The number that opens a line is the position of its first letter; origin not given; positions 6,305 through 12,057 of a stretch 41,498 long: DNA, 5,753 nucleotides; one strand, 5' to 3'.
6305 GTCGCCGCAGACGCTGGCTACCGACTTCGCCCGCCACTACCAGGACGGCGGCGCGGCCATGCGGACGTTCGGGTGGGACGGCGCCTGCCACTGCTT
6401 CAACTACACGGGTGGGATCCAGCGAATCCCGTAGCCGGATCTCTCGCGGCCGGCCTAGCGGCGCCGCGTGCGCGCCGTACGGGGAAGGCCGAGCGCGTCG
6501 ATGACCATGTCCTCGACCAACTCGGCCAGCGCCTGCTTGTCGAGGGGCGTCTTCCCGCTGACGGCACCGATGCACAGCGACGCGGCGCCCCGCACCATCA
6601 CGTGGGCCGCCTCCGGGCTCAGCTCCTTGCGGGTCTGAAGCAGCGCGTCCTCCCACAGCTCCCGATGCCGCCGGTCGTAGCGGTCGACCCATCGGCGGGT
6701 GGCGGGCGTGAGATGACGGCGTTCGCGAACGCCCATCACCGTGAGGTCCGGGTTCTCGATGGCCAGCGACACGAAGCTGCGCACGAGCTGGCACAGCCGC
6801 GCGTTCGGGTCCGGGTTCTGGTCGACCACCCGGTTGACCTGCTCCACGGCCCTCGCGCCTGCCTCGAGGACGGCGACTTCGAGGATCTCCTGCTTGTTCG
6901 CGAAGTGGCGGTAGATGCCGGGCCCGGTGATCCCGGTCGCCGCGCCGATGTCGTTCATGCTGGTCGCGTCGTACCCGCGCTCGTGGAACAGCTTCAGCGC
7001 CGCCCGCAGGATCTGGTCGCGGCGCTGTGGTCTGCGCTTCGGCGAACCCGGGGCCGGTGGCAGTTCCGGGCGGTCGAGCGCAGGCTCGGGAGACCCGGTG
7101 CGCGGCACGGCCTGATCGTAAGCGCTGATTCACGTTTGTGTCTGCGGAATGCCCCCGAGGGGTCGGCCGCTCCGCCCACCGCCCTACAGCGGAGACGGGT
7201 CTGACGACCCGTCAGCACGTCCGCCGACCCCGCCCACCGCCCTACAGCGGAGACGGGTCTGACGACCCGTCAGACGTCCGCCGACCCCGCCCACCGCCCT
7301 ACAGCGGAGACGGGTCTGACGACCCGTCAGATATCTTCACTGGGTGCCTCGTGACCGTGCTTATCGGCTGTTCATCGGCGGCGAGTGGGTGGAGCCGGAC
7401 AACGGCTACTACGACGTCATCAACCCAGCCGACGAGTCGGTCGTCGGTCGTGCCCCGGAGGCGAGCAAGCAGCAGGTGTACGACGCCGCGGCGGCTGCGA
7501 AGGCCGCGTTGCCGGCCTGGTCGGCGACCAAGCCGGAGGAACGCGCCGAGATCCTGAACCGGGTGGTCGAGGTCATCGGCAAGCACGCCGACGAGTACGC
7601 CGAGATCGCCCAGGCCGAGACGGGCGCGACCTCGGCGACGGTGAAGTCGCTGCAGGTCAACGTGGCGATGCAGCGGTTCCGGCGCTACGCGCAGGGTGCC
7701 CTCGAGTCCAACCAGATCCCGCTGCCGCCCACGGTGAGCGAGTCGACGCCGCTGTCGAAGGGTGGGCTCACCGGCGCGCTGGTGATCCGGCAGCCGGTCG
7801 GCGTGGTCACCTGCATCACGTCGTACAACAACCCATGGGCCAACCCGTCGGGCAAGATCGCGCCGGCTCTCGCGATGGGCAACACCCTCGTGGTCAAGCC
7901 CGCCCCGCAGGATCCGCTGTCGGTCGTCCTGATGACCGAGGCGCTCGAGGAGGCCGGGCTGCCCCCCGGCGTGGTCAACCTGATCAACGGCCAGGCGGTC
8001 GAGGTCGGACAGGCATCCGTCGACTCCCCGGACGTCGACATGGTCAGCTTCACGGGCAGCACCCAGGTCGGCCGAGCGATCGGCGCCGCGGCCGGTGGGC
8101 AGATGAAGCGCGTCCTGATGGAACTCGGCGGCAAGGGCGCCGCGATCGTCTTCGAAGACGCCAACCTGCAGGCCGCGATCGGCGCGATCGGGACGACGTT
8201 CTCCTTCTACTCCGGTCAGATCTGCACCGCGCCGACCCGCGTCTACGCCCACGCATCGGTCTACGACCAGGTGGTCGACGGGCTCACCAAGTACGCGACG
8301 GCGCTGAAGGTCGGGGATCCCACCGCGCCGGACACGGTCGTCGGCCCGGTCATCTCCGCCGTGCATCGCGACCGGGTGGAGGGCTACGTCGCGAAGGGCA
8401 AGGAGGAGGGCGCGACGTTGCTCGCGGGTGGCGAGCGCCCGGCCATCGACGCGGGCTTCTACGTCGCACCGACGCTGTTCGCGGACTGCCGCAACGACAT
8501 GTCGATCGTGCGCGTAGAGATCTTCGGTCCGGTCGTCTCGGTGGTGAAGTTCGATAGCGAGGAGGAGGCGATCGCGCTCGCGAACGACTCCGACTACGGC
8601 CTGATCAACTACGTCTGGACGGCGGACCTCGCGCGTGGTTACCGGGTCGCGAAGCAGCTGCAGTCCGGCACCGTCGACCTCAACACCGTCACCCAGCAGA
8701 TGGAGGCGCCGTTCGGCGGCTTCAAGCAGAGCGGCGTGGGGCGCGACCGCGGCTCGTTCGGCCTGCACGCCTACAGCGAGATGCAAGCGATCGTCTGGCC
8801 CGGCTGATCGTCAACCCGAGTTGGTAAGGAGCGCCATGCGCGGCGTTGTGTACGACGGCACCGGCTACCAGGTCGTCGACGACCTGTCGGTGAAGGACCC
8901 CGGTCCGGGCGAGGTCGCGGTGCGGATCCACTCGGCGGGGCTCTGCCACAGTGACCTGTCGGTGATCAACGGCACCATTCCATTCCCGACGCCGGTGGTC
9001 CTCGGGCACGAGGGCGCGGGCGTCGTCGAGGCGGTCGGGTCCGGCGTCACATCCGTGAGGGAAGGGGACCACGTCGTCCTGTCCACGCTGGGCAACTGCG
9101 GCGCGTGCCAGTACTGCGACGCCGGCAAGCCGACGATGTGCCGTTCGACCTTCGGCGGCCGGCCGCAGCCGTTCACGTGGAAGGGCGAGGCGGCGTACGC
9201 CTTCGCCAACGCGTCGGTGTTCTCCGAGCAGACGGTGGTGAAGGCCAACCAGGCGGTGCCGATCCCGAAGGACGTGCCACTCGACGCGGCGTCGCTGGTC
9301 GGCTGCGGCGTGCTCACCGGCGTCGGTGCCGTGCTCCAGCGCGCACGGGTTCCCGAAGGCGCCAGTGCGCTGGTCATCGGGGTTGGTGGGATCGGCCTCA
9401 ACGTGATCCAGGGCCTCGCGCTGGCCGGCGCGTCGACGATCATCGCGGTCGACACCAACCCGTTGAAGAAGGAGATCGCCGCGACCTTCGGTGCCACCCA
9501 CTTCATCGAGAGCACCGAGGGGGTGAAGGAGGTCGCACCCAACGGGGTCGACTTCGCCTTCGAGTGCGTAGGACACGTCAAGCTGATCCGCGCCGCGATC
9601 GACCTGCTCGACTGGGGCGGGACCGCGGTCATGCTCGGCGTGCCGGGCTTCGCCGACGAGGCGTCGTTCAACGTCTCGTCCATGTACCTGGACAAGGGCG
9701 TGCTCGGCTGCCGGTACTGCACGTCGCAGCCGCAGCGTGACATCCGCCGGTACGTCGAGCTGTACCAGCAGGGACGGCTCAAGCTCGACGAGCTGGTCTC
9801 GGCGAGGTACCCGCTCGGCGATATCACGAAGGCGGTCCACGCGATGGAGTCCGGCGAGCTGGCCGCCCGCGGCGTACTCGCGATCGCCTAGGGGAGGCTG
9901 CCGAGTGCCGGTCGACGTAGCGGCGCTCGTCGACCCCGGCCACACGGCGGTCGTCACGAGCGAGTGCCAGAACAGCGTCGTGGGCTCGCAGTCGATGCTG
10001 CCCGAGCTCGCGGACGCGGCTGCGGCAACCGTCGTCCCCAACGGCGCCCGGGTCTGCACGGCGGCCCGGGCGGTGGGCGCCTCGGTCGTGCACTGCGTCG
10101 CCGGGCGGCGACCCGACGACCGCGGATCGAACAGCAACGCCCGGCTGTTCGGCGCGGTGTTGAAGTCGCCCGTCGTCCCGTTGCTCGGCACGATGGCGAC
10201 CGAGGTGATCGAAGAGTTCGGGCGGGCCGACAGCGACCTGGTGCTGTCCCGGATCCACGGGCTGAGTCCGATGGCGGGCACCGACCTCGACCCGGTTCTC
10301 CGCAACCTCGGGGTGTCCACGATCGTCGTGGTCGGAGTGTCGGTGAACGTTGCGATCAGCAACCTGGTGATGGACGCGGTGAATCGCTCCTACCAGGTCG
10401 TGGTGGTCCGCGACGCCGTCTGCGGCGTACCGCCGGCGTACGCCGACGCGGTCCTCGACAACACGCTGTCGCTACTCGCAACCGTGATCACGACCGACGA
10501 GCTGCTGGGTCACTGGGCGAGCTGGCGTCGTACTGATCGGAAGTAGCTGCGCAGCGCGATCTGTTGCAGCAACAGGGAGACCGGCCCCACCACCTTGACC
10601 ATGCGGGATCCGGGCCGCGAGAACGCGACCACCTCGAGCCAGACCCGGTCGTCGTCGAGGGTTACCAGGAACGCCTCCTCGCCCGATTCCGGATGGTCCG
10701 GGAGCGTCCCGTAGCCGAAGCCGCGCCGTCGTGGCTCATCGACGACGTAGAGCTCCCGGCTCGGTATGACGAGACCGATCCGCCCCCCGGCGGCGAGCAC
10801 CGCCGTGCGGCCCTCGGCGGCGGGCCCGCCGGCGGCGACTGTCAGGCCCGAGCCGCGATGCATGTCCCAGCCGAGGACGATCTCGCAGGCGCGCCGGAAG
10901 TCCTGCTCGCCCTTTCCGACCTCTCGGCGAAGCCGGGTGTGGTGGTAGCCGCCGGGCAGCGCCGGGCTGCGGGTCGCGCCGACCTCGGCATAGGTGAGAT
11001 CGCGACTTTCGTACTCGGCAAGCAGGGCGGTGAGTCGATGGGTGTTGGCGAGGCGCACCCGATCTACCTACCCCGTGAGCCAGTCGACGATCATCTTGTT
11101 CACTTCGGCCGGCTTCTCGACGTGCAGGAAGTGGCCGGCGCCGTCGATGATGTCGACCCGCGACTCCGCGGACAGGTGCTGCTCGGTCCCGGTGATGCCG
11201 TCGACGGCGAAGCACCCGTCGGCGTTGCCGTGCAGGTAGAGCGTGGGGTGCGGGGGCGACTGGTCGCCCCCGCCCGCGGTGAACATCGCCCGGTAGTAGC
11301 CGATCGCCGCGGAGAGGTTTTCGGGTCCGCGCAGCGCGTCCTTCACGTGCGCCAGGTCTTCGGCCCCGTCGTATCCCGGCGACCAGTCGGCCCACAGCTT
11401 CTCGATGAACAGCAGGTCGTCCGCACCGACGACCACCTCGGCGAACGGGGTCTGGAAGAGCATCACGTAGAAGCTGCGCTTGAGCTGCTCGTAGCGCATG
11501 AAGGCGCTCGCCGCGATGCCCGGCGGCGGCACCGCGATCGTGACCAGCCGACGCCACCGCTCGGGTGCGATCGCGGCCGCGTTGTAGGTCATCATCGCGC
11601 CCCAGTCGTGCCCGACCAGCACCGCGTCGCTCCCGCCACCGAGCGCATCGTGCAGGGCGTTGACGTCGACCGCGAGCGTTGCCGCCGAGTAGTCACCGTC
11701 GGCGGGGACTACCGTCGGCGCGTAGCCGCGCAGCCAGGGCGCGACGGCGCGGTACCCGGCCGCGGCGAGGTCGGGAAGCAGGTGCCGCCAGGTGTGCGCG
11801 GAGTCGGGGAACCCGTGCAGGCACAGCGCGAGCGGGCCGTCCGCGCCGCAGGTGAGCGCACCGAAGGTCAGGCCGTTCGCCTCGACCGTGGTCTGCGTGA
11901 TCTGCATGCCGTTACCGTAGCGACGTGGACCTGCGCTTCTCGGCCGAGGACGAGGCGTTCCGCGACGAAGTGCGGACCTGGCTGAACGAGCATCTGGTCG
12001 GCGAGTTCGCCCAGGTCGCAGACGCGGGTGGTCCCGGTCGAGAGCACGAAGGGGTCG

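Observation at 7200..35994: One palindromic operator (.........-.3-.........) at five promoter regions: a candidate TetR regulon spanning much of the window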

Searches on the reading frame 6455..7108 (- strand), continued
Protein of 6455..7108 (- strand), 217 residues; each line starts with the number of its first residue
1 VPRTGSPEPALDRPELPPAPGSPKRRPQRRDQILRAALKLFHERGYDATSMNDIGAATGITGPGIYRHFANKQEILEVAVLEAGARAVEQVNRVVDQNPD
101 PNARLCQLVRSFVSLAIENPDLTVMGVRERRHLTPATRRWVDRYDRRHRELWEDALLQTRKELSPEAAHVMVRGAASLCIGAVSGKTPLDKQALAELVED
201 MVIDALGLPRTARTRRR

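Call 56: find_encoding_contigs(protein=P0058, flank=10000, max_places=1)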
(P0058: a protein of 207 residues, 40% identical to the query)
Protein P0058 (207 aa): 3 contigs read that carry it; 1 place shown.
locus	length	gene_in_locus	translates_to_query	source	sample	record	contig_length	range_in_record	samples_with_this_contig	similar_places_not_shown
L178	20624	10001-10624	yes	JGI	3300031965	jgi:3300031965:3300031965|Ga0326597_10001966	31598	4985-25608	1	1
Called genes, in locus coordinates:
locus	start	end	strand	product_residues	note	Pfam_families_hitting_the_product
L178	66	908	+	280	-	-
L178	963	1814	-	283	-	PF01557:FAA_hydrolase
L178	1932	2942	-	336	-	-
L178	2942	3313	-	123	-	-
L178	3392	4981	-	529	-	PF13458:Peripla_BP_6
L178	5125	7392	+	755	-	PF04389:Peptidase_M28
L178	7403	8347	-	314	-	PF00106:adh_short, PF01370:Epimerase, PF08659:KR, PF13561:adh_short_C2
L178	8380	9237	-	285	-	PF00378:ECH_1, PF16113:ECH_2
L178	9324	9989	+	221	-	PF00440:TetR_N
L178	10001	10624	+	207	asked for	PF00440:TetR_N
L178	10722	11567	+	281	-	PF00378:ECH_1, PF16113:ECH_2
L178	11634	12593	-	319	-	PF00106:adh_short, PF08659:KR, PF13561:adh_short_C2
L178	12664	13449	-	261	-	PF00378:ECH_1, PF16113:ECH_2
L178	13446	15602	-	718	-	PF00005:ABC_tran, PF13304:AAA_21 (faint)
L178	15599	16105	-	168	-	-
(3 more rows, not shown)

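Call 57: find_encoding_contigs(protein=P0057, flank=10000, max_places=1)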
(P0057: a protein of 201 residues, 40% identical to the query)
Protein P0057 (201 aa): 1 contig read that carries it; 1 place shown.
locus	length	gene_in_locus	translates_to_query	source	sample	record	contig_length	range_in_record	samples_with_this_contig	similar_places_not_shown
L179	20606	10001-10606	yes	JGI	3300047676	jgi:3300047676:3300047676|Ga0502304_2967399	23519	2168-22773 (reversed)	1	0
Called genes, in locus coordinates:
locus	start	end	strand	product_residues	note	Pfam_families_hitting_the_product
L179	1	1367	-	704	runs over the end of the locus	?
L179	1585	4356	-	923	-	PF00756:Esterase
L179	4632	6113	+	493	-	PF13458:Peripla_BP_6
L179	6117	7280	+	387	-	PF02803:Thiolase_C (faint), PF22691:Thiolase_C_1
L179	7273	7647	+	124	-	PF12172:zf-ChsH2, PF01796:OB_ChsH2_C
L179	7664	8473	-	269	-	PF00106:adh_short, PF08659:KR, PF13561:adh_short_C2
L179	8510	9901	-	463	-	PF00144:Beta-lactamase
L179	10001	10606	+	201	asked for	PF00440:TetR_N, PF17932:TetR_C_24 (faint)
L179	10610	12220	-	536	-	PF00501:AMP-binding, PF13193:AMP-binding_C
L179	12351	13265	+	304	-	PF00106:adh_short, PF08659:KR, PF13561:adh_short_C2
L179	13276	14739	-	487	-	PF00501:AMP-binding, PF13193:AMP-binding_C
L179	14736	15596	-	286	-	PF13452:FAS1_DH_region (weak), PF22622:MFE-2_hydrat-2_N, PF01575:MaoC_dehydratas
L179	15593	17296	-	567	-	PF02129:Peptidase_S15, PF08530:PepX_C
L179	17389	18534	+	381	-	PF00108:Thiolase_N, PF02803:Thiolase_C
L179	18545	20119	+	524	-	PF01039:Carboxyl_trans, PF03255:ACCA (weak)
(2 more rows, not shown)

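Call 64: search_solved_structures(query=window:6455-7108:-, max_evalue=1e-15, show_alignments=2)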
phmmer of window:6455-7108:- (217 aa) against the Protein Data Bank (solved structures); distinct sequences matched with E-value up to 1e-15: 3.
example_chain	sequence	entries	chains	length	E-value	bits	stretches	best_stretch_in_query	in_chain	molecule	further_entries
9b7y_A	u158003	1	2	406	3.5e-32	115.3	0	15-171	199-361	Transcriptional repressor Mce3R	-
4g12_A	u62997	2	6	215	6.4e-21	78.5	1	13-182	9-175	Probable transcriptional regulatory protein (Probably TETR-FAMILY)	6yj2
6yl2_B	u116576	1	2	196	3.5e-20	76.1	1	26-182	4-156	Probable transcriptional regulatory protein (Probably TetR-family)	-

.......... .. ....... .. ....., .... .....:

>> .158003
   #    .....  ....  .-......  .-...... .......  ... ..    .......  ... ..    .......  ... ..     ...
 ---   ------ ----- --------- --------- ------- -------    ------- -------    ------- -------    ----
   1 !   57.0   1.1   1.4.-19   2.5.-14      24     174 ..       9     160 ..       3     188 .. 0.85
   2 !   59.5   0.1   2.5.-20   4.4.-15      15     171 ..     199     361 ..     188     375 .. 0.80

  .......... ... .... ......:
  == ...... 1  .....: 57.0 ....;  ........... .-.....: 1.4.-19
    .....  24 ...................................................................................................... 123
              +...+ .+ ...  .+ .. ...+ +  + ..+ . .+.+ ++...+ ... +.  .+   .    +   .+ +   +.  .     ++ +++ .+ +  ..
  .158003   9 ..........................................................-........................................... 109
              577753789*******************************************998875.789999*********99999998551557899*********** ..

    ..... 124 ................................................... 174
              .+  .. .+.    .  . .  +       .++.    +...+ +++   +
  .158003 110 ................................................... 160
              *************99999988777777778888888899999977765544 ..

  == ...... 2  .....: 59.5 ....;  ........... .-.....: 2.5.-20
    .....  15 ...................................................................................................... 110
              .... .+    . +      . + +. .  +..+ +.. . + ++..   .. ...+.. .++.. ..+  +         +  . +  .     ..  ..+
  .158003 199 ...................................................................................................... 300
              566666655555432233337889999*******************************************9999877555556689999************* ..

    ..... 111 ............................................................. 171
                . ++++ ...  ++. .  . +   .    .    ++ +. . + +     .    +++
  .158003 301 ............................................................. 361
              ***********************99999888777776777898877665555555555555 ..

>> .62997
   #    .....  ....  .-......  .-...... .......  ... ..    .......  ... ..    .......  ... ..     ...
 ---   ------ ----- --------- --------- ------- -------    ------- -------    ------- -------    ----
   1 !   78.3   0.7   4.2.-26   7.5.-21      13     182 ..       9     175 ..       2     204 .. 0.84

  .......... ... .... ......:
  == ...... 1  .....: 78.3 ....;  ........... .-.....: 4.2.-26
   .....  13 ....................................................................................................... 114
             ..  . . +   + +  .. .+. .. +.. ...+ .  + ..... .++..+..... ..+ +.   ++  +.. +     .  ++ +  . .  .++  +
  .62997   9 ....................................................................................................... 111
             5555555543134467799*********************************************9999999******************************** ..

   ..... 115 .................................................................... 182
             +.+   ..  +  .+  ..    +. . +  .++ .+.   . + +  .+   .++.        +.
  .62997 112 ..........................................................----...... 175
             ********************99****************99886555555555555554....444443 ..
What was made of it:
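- On TetR-family repressor with palindromic operator (TFR paradigm): The protein aligns along most of its length to Fad35R and to each Mce3R half (call 64).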

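Call 65: find_encoding_contigs(protein=window:6455-7108:-, flank=5000, max_places=4)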
Protein window:6455-7108:- (217 aa): 2 contigs read that carry it; 2 places shown.
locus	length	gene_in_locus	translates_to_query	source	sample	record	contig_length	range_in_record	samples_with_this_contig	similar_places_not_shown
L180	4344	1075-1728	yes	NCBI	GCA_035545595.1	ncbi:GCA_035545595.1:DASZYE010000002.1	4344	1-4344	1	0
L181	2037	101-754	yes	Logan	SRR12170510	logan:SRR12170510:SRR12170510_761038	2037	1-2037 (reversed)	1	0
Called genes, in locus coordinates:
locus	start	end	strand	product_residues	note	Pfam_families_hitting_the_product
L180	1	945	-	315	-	PF08541:ACP_syn_III_C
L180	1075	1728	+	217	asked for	PF00440:TetR_N, PF17932:TetR_C_24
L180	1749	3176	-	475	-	-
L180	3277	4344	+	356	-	PF02771:Acyl-CoA_dh_N (weak), PF02770:Acyl-CoA_dh_M, PF00441:Acyl-CoA_dh_1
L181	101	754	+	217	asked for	PF00440:TetR_N, PF17932:TetR_C_24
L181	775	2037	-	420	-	?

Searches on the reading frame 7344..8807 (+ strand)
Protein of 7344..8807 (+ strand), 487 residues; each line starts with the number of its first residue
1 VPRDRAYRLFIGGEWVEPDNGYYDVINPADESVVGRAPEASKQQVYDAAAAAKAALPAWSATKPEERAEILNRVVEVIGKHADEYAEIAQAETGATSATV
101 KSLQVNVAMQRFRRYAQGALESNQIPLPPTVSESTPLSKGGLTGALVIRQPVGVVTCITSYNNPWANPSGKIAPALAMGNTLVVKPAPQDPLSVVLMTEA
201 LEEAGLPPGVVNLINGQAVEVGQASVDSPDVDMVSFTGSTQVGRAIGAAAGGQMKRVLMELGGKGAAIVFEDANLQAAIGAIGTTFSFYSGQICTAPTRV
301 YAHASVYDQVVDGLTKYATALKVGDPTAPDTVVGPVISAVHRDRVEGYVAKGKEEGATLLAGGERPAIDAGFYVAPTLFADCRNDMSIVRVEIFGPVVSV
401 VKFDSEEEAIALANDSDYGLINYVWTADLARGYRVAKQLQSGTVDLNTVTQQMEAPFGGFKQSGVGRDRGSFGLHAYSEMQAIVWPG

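Call 10: search_protein_families(library=pfam, proteins=[window:7344-8807:+])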
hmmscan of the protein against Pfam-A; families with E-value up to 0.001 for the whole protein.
window:7344-8807:+ (487 aa): 1 family
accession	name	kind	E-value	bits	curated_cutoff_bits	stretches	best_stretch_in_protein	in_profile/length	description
PF00171.27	Aldedh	-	3e-158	527.6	23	1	15-482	1-460/461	Aldehyde dehydrogenase family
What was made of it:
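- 7344..10546 (+): Target operon: aldehyde dehydrogenase (7344-8807), Zn alcohol dehydrogenase (8836-9891) and isochorismatase-like hydrolase (9905-10546). Pfam (call 10).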

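Call 42: search_protein_families(library=ncbifam, proteins=[window:7344-8807:+], max_evalue=0.00001)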
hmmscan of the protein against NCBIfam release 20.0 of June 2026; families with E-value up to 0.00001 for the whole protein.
window:7344-8807:+ (487 aa): 43 families (the best 25 are shown)
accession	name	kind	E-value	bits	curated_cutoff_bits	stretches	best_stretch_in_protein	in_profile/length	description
TIGR01804.1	BADH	equivalog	4.5e-134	447.4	668.6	1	10-480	1-466/467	betaine-aldehyde dehydrogenase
NF010000.0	PRK13473.1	subfamily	3.3e-125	418.4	615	1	7-484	3-471/475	aminobutyraldehyde dehydrogenase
TIGR02299.1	HpaE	equivalog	8.3e-124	413.8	638.35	1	9-483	3-474/488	5-carboxymethyl-2-hydroxymuconate semialdehyde dehydrogenase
NF009725.0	PRK13252.1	equivalog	3.9e-123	411.5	593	1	5-483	5-477/488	betaine-aldehyde dehydrogenase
NF045736.1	PaDhStyDRhodo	equivalog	2.8e-122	408.7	800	1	8-483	4-475/479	phenylacetaldehyde dehydrogenase StyD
TIGR03216.1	OH_muco_semi_DH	equivalog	4.9e-116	388.2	693.25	1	8-484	2-478/481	2-hydroxymuconic semialdehyde dehydrogenase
NF045735.1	PaDhStyDPseudo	equivalog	1.5e-115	386.6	850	1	8-484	4-480/483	phenylacetaldehyde dehydrogenase StyD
TIGR04284.1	aldehy_Rv0768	hypoth_equivalog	1.1e-111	374.1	775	1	8-484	2-477/480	aldehyde dehydrogenase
TIGR01780.1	SSADH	subfamily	3.8e-104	349.1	646.35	1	25-480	1-447/448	succinate-semialdehyde dehydrogenase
NF052305.1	DioxValDhHalo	equivalog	7e-104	348.4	750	1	6-481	4-477/483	2,5-dioxovalerate dehydrogenase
NF006916.0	PRK09407.1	equivalog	1.9e-102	343.6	521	1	23-484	36-491/526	succinic semialdehyde dehydrogenase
NF042993.1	AlphKGSA_gudD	equivalog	1.4e-101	340.7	770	1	6-481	3-476/481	alpha-ketoglutaric semialdehyde dehydrogenase GucD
NF007497.0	PRK10090.1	equivalog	5.3e-100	335.5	500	1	5-482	5-474/480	aldehyde dehydrogenase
NF050026.1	AcaldDHExaC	equivalog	3.6e-99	332.7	900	1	5-483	14-491/503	acetaldehyde dehydrogenase ExaC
TIGR03374.1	ABALDH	equivalog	1.4e-98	330.8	909.3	1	7-482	2-468/472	aminobutyraldehyde dehydrogenase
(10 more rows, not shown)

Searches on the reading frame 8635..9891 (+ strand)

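Call 10: search_protein_families(library=pfam, proteins=[window:8635-9891:+])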
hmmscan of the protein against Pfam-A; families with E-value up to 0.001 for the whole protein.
window:8635-9891:+ (418 aa): 4 families
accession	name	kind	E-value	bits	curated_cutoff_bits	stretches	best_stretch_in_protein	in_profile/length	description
PF08240.17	ADH_N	-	9.1e-28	97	23.5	1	90-212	1-104/104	Alcohol dehydrogenase GroES-like domain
PF00107.32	ADH_zinc_N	-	3.7e-21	75.9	31.8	1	252-376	1-126/129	Zinc-binding dehydrogenase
PF13602.12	ADH_zinc_N_2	-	2e-10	42.2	27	1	286-408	2-127/134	Zinc-binding dehydrogenase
PF16912.11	Glu_dehyd_C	-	3.3e-10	40.3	34.9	1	242-349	31-143/211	Glucose dehydrogenase C-terminus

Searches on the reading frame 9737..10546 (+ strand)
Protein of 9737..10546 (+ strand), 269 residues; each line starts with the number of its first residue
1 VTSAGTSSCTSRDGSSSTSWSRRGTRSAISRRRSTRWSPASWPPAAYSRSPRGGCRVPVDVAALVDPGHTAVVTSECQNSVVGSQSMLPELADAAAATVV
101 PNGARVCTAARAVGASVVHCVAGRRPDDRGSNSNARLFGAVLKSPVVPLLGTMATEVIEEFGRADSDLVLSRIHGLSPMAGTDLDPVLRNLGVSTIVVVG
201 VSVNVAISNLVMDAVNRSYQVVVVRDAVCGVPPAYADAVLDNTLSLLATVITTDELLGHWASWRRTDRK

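Call 10: search_protein_families(library=pfam, proteins=[window:9737-10546:+])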
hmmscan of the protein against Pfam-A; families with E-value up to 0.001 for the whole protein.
window:9737-10546:+ (269 aa): 1 family
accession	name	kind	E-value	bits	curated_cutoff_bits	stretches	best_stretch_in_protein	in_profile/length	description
PF00857.26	Isochorismatase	-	9.1e-27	94.7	27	1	70-255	1-175/175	Isochorismatase domain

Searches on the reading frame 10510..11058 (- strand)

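Call 10: search_protein_families(library=pfam, proteins=[window:10510-11058:-])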
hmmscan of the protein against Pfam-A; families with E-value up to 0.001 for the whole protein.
window:10510-11058:- (182 aa): 1 family
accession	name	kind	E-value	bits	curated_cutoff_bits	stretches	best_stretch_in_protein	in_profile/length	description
PF09348.15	DUF1990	-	6e-49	166.6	23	1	22-174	1-156/157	Domain of unknown function (DUF1990)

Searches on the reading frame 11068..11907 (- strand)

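Call 10: search_protein_families(library=pfam, proteins=[window:11068-11907:-])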
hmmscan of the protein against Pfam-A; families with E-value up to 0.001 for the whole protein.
window:11068-11907:- (279 aa): 3 families
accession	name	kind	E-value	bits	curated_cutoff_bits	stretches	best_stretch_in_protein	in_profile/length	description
PF00561.26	Abhydrolase_1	-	2.8e-25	89.8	25.8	1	28-266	4-245/245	alpha/beta hydrolase fold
PF12697.13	Abhydrolase_6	-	1.3e-16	62.4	26.3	1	28-270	2-215/217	Alpha/beta hydrolase family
PF12146.15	Hydrolase_4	-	1.1e-06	28.6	27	1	28-265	8-238/239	Serine aminopeptidase, S33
